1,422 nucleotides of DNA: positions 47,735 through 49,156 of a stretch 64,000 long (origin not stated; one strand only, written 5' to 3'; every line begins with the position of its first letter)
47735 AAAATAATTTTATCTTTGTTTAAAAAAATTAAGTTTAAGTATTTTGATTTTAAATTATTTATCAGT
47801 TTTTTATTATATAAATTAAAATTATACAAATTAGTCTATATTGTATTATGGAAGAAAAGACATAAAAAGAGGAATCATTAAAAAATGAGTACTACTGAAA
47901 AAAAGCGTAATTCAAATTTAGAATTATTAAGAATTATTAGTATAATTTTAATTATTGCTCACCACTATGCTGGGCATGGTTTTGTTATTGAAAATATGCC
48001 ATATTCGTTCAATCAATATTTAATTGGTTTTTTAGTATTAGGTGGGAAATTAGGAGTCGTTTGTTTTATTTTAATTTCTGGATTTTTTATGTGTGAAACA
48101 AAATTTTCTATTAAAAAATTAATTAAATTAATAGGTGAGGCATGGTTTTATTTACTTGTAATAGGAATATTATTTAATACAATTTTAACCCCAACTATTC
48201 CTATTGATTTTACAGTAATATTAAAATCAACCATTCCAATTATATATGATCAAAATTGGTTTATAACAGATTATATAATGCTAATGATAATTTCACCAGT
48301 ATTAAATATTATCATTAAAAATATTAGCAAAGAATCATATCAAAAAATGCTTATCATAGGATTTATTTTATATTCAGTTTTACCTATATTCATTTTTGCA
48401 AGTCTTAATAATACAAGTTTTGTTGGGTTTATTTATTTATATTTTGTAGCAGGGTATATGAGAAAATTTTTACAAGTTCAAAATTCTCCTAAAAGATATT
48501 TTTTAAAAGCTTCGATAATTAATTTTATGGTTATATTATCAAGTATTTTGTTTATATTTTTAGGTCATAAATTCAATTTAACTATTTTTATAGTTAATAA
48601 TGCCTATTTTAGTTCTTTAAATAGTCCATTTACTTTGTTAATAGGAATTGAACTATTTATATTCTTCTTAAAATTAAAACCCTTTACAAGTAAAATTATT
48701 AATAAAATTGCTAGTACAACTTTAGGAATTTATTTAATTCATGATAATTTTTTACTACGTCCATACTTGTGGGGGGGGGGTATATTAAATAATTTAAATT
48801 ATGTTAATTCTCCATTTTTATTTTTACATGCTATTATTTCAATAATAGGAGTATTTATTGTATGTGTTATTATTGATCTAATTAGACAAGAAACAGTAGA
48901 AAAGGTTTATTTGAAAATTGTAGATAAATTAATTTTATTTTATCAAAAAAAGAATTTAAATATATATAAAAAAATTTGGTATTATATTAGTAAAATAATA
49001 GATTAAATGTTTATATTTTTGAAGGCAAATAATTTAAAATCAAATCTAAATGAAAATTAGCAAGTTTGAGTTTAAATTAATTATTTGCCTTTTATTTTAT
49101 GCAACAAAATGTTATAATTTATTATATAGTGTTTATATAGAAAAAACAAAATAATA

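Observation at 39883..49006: Duplicated acyltransferase-3 / GT2 cassette in which each acyltransferase paralog carries a G10 tract at the same WGGGI position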

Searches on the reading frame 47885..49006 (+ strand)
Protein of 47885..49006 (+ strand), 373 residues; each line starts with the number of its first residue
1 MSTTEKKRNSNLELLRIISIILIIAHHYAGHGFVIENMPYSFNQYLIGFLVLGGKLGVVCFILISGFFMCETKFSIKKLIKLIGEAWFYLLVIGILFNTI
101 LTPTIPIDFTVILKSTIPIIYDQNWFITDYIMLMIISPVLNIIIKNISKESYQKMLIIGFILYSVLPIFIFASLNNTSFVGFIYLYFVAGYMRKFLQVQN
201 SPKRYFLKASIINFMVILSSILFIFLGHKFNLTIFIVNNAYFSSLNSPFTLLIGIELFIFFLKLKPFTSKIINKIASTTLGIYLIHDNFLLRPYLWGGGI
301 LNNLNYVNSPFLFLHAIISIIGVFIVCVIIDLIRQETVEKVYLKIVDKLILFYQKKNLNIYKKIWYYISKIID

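Call 7: search_protein_families(library=pfam, proteins=[window:47885-49006:+], max_evalue=0.01)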
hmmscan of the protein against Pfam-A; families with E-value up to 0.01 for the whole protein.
window:47885-49006:+ (373 aa): 1 family
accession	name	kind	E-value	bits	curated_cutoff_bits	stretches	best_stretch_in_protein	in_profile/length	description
PF01757.29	Acyl_transf_3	-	3.3e-22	79.4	31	1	10-330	2-324/326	Acyltransferase domain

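Call 11: find_homologous_proteins(query=window:47885-49006:+, max_evalue=1e-10)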
Query window:47885-49006:+ (373 aa): 238 proteins with E <= 1e-10 among 8000 candidates; the best 120 are listed.
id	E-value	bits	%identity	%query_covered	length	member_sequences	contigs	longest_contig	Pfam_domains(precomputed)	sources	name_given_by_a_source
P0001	7.9e-231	784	100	100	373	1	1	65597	PF01757.29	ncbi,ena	-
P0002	1.0e-121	425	57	99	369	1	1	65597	PF01757.29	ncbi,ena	-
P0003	1.2e-107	379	59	79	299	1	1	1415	PF01757.29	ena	-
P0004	5.5e-101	357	53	92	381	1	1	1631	PF01757.29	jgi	jgi:surface polysaccharide O-acyltransferase-like enzyme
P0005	7.2e-96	340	49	93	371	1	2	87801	PF01757.29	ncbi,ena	-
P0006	4.5e-94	334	50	92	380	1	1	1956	PF01757.29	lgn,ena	-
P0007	4.1e-93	331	48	93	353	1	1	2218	PF01757.29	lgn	-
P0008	1.2e-90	323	47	92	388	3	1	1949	PF01757.29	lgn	-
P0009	2.2e-90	322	58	72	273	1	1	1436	PF01757.29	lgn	-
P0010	7.0e-90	320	49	97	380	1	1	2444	PF01757.29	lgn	-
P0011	6.9e-89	317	45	93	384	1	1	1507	PF01757.29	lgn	-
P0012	3.9e-88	314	46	92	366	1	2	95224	PF01757.29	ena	-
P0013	2.6e-84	302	44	97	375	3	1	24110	PF01757.29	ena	-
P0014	3.4e-84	301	42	100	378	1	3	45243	PF01757.29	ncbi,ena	-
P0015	1.0e-83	300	48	90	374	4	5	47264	PF01757.29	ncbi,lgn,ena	-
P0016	2.3e-83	299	52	77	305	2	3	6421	PF01757.29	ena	-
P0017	8.0e-81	290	47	93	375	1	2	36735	PF01757.29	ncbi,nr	ncbi:MAG: acyltransferase [Clostridia bacterium]|nr:acyltransferase [Clostridia bacterium]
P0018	2.7e-79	285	44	97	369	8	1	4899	PF01757.29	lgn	-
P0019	3.0e-78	282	42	94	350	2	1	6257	PF01757.29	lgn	-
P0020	1.5e-76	276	45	93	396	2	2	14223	PF01757.29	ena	-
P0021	2.9e-76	275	44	98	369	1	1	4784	PF01757.29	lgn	-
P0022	1.5e-75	273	45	94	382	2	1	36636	PF01757.29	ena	-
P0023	7.0e-75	271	43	97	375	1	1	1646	PF01757.29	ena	-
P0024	2.3e-73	266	45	96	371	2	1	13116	PF01757.29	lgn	-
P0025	1.1e-67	247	43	94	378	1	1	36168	PF01757.29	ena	-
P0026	1.8e-66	243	44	96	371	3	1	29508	PF01757.29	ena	-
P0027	9.3e-64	234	43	91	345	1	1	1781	PF01757.29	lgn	-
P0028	1.6e-62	230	40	99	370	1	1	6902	PF01757.29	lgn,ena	-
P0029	1.7e-61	227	44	85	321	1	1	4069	PF01757.29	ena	-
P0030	3.7e-59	219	43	93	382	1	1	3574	PF01757.29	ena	-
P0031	2.8e-58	216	40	93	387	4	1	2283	PF01757.29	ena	-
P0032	4.6e-58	215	42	97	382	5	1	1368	PF01757.29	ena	-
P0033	4.8e-58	215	41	93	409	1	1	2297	PF01757.29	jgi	jgi:surface polysaccharide O-acyltransferase-like enzyme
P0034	8.7e-58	214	38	92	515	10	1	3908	PF01757.29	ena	-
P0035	1.1e-57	214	41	93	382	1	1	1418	PF01757.29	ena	-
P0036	1.2e-57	214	40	94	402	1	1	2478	PF01757.29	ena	-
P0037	1.3e-57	214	36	95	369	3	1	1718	PF01757.29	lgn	-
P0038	2.0e-57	213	41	94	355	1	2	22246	PF01757.29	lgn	-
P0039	1.7e-56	210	39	92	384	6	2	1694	PF01757.29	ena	-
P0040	2.6e-56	210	40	92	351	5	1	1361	PF01757.29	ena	-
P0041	7.7e-56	208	40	93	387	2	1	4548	PF01757.29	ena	-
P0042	1.1e-55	208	38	99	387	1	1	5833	PF01757.29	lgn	-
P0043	2.7e-55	206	39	96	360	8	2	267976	PF01757.29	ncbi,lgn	ncbi:acyltransferase family protein [Clostridium perfringens]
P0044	3.0e-54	203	37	92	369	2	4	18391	PF01757.29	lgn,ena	-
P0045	3.2e-54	203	39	95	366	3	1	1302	PF01757.29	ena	-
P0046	3.8e-54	203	40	93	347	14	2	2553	PF01757.29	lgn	-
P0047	4.2e-54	202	37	90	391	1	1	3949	PF01757.29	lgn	-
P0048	1.9e-53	200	36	91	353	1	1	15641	PF01757.29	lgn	-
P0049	1.9e-53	200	38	93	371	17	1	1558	PF01757.29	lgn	-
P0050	2.1e-53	200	41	90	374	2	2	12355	PF01757.29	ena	-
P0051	4.3e-53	199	38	92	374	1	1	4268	PF01757.29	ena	-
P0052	5.9e-53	199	37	97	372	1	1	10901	PF01757.29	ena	-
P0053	2.4e-52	197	38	94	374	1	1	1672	PF01757.29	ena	-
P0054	3.4e-52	196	35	98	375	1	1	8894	PF01757.29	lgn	-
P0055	4.7e-52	196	38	96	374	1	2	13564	PF01757.29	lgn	-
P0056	5.4e-52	195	38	92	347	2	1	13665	PF01757.29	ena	-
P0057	1.1e-51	194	40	92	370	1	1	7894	PF01757.29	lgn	-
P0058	4.7e-51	192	37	92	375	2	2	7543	PF01757.29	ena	-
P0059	1.9e-50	190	39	95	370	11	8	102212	PF01757.29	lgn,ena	-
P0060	2.0e-50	190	39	97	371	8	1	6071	PF01757.29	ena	-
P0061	2.1e-50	190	40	94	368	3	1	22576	PF01757.29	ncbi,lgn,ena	-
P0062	4.9e-50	189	36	97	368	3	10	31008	PF01757.29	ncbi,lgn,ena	-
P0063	2.1e-49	187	42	88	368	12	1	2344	PF01757.29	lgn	-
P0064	3.7e-49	186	38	92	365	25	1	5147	PF01757.29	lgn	-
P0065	1.4e-48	184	36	97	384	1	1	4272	PF01757.29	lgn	-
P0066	2.3e-48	183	36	93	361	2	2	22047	PF01757.29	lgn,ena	-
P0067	2.4e-48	183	37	89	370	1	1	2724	PF01757.29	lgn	-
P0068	3.9e-48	183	37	92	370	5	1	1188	PF01757.29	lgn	-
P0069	8.7e-48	182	38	86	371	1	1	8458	PF01757.29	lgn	-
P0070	1.7e-47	181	37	92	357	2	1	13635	PF01757.29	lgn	-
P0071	1.8e-47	181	38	94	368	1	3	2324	PF01757.29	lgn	-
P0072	6.1e-47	179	36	90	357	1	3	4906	PF01757.29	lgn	-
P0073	6.3e-47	179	37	95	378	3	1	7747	PF01757.29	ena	-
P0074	1.6e-46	177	38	97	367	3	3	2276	PF01757.29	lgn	-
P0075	1.8e-46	177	44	66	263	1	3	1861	PF01757.29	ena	-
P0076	3.5e-46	176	40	89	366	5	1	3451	PF01757.29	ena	-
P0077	4.4e-46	176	38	94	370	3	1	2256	PF01757.29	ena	-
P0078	6.8e-46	175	35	94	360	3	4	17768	PF01757.29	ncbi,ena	-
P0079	9.5e-46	175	37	95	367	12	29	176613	PF01757.29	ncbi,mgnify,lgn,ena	mgnify:FL=1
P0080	1.2e-45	175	38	92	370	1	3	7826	PF01757.29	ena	-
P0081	2.4e-45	174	37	92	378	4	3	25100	PF01757.29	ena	-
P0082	4.6e-45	173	37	91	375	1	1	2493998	PF01757.29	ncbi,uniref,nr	ncbi:acyltransferase family protein [Companilactobacillus farciminis]|uniref:acyltransferase family 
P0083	7.1e-45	172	37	95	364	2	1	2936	PF01757.29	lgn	-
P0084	8.1e-45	172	33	97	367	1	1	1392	PF01757.29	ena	-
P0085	8.3e-45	172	35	91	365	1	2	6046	PF01757.29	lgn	-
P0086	1.3e-44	171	39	92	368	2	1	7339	PF01757.29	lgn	-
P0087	1.8e-44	171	33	99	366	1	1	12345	PF01757.29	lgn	-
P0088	3.3e-44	170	35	91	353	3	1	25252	PF01757.29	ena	-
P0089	3.6e-44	170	34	92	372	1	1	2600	PF01757.29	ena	-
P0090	4.3e-44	169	39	90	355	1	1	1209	PF01757.29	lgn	-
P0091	5.2e-44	169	38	93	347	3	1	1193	PF01757.29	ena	-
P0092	1.4e-43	168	34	96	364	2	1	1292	PF01757.29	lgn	-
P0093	1.4e-43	168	36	89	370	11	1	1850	PF01757.29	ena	-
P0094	1.5e-43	168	38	77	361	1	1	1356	PF01757.29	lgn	-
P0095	2.6e-43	167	38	85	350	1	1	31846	PF01757.29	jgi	jgi:surface polysaccharide O-acyltransferase-like enzyme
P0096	1.5e-42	164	34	99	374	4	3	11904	PF01757.29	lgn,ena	-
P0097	2.0e-42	164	37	97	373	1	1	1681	PF01757.29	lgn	-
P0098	2.5e-42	164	35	99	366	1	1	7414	PF01757.29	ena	-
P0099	2.6e-42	164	39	79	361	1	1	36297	PF01757.29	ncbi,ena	-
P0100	2.9e-42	163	37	95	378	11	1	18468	PF01757.29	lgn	-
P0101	3.2e-42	163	34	92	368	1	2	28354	PF01757.29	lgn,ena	-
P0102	3.3e-42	163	37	90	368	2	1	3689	PF01757.29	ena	-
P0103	4.2e-42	163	37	95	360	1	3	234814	PF01757.29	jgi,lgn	jgi:surface polysaccharide O-acyltransferase-like enzyme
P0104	4.7e-42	163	36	95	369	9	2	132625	PF01757.29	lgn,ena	-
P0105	4.9e-42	163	36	91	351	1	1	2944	PF01757.29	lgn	-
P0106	5.5e-42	162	38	95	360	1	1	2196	PF01757.29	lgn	-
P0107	5.8e-42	162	38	95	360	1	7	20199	PF01757.29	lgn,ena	-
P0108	6.3e-42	162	37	96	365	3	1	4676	PF01757.29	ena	-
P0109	7.6e-42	162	38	80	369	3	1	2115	PF01757.29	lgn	-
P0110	1.4e-41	161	33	95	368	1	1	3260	PF01757.29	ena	-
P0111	2.4e-41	160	33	92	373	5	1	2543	PF01757.29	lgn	-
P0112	2.6e-41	160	36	97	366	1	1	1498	PF01757.29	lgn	-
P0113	2.6e-41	160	37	92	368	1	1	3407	PF01757.29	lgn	-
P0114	3.7e-41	160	34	92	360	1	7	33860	PF01757.29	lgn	-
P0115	4.1e-41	160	37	92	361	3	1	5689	PF01757.29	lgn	-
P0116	7.9e-41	159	38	90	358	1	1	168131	PF01757.29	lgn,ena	-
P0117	9.2e-41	158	35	90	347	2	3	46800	PF01757.29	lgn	-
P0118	1.2e-40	158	36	94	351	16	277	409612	PF01757.29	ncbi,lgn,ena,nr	ncbi:MAG: acyltransferase [Clostridia bacterium]|nr:acyltransferase [Clostridia bacterium]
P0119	1.8e-40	157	36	92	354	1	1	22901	PF01757.29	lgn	-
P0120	2.6e-40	157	34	93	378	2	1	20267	PF01757.29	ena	-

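Call 13: find_encoding_contigs(protein=P0001, flank=10000, max_places=5)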
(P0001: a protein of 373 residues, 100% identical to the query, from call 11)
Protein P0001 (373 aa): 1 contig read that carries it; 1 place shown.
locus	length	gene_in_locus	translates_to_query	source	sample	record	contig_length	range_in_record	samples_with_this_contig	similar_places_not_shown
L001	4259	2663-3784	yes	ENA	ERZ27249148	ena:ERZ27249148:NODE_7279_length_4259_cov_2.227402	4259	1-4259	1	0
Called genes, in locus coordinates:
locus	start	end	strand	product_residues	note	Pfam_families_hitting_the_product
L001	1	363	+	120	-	?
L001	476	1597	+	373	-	PF00535:Glycos_transf_2, PF10111:Glyco_tranf_2_2, PF13506:Glyco_transf_21 (weak), PF13641:Glyco_tranf_2_3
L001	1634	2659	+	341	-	PF00535:Glycos_transf_2, PF10111:Glyco_tranf_2_2, PF13641:Glyco_tranf_2_3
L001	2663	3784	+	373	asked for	PF01757:Acyl_transf_3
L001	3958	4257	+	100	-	?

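Call 20: find_encoding_contigs(protein=P0003, flank=10000)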
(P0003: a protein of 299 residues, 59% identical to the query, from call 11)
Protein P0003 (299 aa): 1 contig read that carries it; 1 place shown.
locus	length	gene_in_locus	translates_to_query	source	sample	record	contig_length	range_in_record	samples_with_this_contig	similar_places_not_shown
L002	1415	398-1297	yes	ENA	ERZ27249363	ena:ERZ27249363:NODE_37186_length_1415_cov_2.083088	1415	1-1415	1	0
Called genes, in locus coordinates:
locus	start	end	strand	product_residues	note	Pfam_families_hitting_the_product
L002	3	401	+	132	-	?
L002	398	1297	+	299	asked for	PF01757:Acyl_transf_3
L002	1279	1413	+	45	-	?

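Call 21: find_encoding_contigs(protein=P0009, flank=10000)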
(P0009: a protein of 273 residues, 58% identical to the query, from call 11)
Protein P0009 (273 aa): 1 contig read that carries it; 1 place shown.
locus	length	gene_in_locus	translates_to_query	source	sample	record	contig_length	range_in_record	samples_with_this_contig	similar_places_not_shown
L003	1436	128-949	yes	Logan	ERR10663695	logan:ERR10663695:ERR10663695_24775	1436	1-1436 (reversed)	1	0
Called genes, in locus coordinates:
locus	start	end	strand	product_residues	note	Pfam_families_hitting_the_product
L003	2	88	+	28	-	?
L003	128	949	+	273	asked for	PF01757:Acyl_transf_3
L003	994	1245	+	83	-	-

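Call 26: find_related_loci(query=A2, collection=genome_contigs, flank=10000)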
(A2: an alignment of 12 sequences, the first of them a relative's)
Query A2 (373 aa) in genome_contigs; peptide patterns used: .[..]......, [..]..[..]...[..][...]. (x = any residue, [..] = any of these).
572 stretches matched a pattern; 513 encode a relative of the query (tblastn E <= 1e-3); the best 80 are kept; 80 distinct loci.
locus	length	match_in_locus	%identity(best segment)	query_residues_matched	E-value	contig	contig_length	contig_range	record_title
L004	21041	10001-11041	49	1-351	6e-95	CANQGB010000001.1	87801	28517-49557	MAG: uncultured Bacilli bacterium isolate Lapin-005__bin86 genome assembly, contig: Lapin-005__NODE_269_length_87801_cov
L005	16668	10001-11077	45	5-355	6e-91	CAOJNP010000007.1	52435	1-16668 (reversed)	MAG TPA_asm: uncultured Erysipelotrichaceae bacterium isolate SRR17684643_bin.22_metawrap_v1.3_MAG genome assembly, cont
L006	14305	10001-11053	46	5-352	3e-90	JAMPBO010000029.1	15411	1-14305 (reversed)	MAG: Bacteroides sp. isolate NALB_7821a_19 Scaffold_#29__SCF_029___15411_bp, whole genome shotgun sequence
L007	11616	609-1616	48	8-343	7e-90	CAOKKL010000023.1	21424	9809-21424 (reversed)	MAG TPA_asm: uncultured Tenericutes bacterium isolate SRR15604625_bin.56_metawrap_v1.3_MAG genome assembly, contig: NODE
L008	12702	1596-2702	41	1-372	1e-89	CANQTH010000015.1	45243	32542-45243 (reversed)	MAG: uncultured Lachnospiraceae bacterium isolate Lapin-023__bin84 genome assembly, contig: Lapin-023__NODE_1135_length_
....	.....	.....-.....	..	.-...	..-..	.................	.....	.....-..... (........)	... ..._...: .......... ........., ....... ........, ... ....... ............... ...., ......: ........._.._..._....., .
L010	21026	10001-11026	47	6-347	5e-83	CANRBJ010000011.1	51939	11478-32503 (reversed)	MAG: uncultured Clostridia bacterium isolate Lapin-028__bin94 genome assembly, contig: Lapin-028__NODE_601_length_51939_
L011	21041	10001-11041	47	1-348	3e-81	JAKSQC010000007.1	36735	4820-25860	MAG: Clostridia bacterium isolate Horse_feces219 MAG219_7, whole genome shotgun sequence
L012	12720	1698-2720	43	5-348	4e-77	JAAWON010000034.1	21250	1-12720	MAG: Erysipelotrichaceae bacterium isolate ABMPRH_13_1_2 SL341407_scaffold_6112, whole genome shotgun sequence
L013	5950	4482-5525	39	1-348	1e-73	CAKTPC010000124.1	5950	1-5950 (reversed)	MAG: uncultured Oscillospiraceae bacterium isolate REFINED_METABAT215_TOP10_CONTIGS_1500_ASSEMBLY_K77_MERGED__Hadza_MoBi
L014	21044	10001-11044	38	1-348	2e-71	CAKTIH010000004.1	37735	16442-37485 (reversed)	MAG: uncultured Oscillospiraceae bacterium isolate REFINED_METABAT215_TOP10_CONTIGS_1500_ASSEMBLY_K77_MERGED__Hadza_MoBi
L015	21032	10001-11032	40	6-349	5e-70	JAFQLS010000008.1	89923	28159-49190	MAG: Lachnospiraceae bacterium isolate RGIG1934 Goat_Cecum.Co__c507420, whole genome shotgun sequence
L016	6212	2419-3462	37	2-348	8e-68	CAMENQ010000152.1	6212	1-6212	MAG: uncultured Roseburia sp. isolate SRR11489750_bin.13_metaWRAP_v1.3_MAG genome assembly, contig: ERZ11466814.13400, w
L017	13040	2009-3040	39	2-348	2e-67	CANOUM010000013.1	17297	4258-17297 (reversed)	MAG TPA_asm: uncultured Clostridia bacterium isolate SRR15604498_bin.14_metawrap_v1.3_MAG genome assembly, contig: NODE.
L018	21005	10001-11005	42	1-339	9e-67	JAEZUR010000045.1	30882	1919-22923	MAG: Bacillota bacterium isolate OH_PDB_93 k127_1297136, whole genome shotgun sequence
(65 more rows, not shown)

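Call 62: search_protein_families(library=ncbifam, proteins=[window:47885-49006:+], max_evalue=0.001)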
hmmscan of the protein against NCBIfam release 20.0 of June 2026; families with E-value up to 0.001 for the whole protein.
window:47885-49006:+ (373 aa): 0 families

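Call 77: predict_structure(alignment_id=A3)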
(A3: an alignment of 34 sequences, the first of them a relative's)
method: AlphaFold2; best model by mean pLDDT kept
length: 373 residues; sequences in the alignment: 34
mean_pLDDT: 91.2   pTM: 0.90
mean pLDDT of the five models: 91.2, 91.0, 90.9, 89.7, 89.6
residues with pLDDT >= 90: 294; 70-90: 54; 50-70: 21; < 50: 4
segments of 3 or more residues with pLDDT < 50: 1-4
pLDDT, mean of each block of 10 residues (from residue 1): 61 98 97 90 95 96 96 90 96 95 91 89 91 94 96 96 87 69 97 87 96 97 96 91 92 97 95 97 96 91 93 97 98 97 92 74 71 65
secondary structure, 60 per line:
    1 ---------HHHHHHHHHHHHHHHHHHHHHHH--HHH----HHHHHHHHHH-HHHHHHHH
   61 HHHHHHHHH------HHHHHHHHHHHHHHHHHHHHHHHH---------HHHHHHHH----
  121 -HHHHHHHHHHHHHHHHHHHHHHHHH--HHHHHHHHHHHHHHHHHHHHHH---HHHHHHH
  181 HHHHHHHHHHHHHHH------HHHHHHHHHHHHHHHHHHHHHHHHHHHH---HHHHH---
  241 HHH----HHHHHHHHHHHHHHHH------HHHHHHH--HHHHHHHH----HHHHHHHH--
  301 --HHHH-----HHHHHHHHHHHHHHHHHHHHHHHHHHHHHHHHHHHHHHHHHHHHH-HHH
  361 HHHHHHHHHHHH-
elements in order: H10-32 H42-51 H53-69 H76-99 H109-116 H122-146 H149-170 H174-195 H202-229 H233-237 H248-263 H270-276 H279-286 H291-298 H303-306 H312-356 H358-372
